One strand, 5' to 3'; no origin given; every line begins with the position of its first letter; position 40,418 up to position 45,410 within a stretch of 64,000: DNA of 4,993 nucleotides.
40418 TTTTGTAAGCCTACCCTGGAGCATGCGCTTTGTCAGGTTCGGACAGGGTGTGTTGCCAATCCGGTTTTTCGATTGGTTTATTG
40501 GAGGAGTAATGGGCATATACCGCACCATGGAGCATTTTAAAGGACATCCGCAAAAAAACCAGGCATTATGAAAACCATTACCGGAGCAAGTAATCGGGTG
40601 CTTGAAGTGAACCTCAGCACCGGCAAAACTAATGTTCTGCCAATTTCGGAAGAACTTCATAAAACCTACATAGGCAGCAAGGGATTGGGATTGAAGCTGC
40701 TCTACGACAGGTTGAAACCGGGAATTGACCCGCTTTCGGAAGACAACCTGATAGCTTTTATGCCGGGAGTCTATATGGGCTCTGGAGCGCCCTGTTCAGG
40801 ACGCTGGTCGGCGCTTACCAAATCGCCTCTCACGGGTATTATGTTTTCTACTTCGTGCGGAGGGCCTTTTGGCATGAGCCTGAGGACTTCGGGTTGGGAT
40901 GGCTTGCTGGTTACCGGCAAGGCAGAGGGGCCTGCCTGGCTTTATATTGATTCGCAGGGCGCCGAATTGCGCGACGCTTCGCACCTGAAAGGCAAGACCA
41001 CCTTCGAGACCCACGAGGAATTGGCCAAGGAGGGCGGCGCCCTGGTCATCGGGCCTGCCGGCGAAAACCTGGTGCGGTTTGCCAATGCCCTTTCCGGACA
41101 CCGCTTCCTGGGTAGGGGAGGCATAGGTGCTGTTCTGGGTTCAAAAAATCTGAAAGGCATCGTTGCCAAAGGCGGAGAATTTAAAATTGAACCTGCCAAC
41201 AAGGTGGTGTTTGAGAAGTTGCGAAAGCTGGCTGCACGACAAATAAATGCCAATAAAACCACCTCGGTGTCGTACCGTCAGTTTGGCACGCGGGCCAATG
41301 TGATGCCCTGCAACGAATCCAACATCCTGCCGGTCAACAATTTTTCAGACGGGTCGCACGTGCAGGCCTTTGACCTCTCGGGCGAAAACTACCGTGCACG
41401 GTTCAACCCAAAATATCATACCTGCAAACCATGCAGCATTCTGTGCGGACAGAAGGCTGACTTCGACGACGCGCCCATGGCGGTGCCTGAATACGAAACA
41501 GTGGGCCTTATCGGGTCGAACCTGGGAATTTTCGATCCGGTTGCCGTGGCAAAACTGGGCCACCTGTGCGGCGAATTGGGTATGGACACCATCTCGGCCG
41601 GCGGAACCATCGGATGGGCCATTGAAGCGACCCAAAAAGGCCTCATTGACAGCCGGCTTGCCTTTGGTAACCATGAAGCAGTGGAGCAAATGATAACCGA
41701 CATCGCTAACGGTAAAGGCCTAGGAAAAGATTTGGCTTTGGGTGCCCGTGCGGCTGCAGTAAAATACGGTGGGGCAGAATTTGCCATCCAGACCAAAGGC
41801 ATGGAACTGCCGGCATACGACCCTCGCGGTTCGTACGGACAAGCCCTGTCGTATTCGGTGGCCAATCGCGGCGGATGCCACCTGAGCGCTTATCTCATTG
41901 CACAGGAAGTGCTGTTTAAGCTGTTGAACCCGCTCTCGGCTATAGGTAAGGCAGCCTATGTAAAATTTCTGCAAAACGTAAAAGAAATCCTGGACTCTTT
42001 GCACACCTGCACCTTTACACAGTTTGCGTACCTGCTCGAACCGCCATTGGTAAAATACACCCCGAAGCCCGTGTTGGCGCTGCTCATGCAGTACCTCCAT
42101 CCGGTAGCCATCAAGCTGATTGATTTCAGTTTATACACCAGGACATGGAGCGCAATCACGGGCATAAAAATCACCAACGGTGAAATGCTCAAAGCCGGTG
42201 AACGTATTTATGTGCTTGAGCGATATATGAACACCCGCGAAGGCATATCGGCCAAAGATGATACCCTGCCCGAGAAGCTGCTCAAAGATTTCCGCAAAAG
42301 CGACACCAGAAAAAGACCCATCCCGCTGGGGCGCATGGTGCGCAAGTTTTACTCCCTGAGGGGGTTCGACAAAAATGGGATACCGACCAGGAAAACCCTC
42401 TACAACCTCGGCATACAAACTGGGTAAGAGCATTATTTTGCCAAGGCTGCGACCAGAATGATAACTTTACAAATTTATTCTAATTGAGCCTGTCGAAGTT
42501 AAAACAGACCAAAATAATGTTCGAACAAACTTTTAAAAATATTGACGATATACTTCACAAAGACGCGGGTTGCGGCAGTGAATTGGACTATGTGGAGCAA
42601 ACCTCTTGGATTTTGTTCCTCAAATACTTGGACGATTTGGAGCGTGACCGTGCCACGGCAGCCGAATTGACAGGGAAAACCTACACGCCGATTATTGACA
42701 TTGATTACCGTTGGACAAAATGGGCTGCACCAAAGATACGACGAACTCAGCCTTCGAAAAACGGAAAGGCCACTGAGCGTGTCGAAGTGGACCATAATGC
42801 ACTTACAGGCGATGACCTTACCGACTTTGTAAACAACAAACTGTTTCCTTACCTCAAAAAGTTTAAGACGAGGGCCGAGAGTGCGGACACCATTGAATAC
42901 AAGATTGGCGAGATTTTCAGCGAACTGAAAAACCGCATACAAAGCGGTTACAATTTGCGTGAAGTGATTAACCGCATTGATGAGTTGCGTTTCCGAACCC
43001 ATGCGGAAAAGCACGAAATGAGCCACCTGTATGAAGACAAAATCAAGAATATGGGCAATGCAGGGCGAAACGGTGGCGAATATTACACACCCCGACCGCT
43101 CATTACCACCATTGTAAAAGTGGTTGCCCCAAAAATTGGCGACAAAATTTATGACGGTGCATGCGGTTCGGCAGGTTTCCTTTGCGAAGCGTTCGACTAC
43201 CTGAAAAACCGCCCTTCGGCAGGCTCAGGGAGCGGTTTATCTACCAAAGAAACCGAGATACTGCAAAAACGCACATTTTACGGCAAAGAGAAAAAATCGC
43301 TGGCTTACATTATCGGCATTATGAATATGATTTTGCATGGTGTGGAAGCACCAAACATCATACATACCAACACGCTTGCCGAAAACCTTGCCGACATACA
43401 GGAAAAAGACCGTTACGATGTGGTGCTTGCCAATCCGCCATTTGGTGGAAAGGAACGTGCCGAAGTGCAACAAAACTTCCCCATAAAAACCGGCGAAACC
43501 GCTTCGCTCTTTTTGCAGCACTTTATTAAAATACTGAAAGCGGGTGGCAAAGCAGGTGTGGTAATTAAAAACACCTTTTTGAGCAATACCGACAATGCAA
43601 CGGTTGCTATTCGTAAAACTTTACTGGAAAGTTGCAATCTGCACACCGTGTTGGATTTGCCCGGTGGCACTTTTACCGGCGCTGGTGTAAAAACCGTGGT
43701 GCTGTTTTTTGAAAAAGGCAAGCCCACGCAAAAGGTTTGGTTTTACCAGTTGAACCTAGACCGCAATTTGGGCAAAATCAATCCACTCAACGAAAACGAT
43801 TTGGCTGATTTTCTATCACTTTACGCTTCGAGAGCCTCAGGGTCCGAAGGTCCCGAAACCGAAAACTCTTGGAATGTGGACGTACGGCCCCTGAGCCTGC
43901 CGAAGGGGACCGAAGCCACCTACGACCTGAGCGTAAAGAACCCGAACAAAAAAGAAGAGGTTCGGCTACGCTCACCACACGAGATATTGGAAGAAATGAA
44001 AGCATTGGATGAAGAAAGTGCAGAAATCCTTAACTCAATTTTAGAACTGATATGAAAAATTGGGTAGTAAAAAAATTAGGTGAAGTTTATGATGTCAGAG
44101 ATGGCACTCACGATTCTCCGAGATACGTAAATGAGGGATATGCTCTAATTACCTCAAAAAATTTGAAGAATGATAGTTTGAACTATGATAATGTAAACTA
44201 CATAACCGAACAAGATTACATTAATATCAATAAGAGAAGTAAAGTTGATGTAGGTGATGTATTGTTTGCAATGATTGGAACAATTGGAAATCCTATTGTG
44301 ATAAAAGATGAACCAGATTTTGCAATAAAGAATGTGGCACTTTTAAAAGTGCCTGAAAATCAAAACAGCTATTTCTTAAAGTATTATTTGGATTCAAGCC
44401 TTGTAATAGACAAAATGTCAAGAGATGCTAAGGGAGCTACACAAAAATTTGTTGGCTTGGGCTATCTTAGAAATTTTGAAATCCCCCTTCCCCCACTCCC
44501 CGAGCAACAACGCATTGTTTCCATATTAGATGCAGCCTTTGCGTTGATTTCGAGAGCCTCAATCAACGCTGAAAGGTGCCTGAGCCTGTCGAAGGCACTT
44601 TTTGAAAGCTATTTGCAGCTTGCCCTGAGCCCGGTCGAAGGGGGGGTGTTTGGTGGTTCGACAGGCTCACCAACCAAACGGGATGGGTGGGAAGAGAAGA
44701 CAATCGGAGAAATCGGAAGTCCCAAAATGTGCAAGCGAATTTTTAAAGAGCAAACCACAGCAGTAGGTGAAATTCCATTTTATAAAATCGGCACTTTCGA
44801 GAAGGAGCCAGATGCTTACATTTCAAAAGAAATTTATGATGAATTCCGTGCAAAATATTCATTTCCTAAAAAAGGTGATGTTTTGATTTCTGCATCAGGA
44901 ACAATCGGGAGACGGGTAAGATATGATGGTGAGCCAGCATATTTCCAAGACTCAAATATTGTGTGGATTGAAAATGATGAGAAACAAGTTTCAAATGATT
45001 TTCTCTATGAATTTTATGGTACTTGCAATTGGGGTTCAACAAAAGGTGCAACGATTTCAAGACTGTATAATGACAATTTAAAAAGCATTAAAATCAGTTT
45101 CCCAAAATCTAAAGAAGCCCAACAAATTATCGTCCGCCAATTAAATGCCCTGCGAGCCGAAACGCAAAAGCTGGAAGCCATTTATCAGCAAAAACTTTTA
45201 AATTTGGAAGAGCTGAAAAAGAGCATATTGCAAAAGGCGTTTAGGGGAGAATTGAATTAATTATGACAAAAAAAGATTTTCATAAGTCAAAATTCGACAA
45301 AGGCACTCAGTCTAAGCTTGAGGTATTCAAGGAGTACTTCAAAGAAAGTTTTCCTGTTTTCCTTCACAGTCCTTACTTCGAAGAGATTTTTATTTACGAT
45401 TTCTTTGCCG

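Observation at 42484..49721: GC-rich palindromic motif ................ and its complement recurs in-frame inside hsdM, hsdS and hsdR (RPE-like elements?)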

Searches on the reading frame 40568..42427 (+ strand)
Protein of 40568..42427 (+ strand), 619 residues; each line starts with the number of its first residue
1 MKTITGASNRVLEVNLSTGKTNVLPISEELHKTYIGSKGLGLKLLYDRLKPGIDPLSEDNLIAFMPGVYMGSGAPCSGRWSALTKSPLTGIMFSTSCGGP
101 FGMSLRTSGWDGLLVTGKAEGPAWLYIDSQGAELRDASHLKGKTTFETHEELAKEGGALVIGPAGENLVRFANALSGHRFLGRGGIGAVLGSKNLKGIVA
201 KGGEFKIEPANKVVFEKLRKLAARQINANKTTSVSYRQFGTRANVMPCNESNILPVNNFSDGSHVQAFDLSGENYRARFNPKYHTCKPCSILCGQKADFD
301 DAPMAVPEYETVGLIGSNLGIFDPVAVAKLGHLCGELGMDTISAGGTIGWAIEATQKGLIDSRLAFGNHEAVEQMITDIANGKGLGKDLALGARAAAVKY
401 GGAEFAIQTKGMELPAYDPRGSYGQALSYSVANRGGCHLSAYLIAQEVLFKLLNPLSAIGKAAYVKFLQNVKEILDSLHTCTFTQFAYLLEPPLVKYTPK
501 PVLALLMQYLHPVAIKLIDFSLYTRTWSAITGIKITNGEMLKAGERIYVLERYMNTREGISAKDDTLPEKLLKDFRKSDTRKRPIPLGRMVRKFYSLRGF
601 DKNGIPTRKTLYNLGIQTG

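Call 6: search_protein_families(library=pfam, proteins=[window:40568-42427:+])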
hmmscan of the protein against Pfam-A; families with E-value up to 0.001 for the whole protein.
window:40568-42427:+ (619 aa): 2 families
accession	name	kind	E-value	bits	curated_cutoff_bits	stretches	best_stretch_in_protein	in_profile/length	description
PF01314.23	AFOR_C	-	2.4e-113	379.6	27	1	220-616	4-385/385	Aldehyde ferredoxin oxidoreductase, domains 2 & 3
PF02730.20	AFOR_N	-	2.9e-68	230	29.8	1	10-202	2-198/199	Aldehyde ferredoxin oxidoreductase, N-terminal domain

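Call 77: list_cluster_members(proteins=[window:40568-42427:+, window:13047-14903:-, window:31252-33123:+, window:58507-61596:+, window:47573-48034:+])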
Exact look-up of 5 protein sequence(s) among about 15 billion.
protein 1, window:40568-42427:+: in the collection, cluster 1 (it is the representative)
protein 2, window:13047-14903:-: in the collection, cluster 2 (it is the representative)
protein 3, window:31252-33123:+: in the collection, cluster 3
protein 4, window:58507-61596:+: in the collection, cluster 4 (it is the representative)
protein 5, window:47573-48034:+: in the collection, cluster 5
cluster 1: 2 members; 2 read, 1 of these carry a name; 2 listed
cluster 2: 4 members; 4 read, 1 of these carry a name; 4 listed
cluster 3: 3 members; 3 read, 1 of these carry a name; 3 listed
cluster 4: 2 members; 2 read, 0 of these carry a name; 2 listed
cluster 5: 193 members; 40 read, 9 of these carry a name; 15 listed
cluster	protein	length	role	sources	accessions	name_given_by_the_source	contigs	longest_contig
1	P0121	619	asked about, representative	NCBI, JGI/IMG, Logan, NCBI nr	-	-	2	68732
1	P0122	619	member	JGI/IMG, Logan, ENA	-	aldehyde:ferredoxin oxidoreductase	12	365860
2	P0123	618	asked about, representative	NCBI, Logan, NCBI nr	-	-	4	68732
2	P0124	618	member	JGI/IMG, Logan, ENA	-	DNA mismatch repair protein MutL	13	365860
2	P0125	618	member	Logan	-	-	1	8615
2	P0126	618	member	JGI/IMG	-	-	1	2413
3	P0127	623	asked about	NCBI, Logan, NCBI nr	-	-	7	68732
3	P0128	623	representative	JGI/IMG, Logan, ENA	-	two-component sensor histidine kinase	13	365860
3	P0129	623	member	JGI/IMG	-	-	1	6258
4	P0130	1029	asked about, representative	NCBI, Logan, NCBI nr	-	-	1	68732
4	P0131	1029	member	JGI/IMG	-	-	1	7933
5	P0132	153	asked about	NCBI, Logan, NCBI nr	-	-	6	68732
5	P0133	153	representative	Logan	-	-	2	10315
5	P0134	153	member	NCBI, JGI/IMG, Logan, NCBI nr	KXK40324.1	MAG: transposase [Bacteroidetes bacterium OLB9]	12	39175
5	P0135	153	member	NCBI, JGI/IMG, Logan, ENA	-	putative transposase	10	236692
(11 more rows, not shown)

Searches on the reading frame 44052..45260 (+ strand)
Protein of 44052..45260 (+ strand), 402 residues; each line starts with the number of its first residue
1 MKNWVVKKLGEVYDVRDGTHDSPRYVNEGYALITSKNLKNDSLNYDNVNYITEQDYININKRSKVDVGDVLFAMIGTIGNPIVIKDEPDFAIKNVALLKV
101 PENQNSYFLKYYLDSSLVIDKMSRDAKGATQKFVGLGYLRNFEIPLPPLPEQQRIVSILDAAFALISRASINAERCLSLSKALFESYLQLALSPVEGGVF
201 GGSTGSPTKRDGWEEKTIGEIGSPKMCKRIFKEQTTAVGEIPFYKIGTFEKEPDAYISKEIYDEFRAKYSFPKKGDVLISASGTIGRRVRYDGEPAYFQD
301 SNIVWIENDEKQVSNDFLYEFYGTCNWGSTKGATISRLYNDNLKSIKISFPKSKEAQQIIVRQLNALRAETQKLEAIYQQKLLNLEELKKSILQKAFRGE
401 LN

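Call 6: search_protein_families(library=pfam, proteins=[window:44052-45260:+])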
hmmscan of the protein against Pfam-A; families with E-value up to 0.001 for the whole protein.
window:44052-45260:+ (402 aa): 1 family
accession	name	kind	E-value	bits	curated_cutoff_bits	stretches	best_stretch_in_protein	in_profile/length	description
PF01420.25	Methylase_S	-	1.6e-44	152.6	22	2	211-376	2-160/168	Type I restriction modification DNA specificity domain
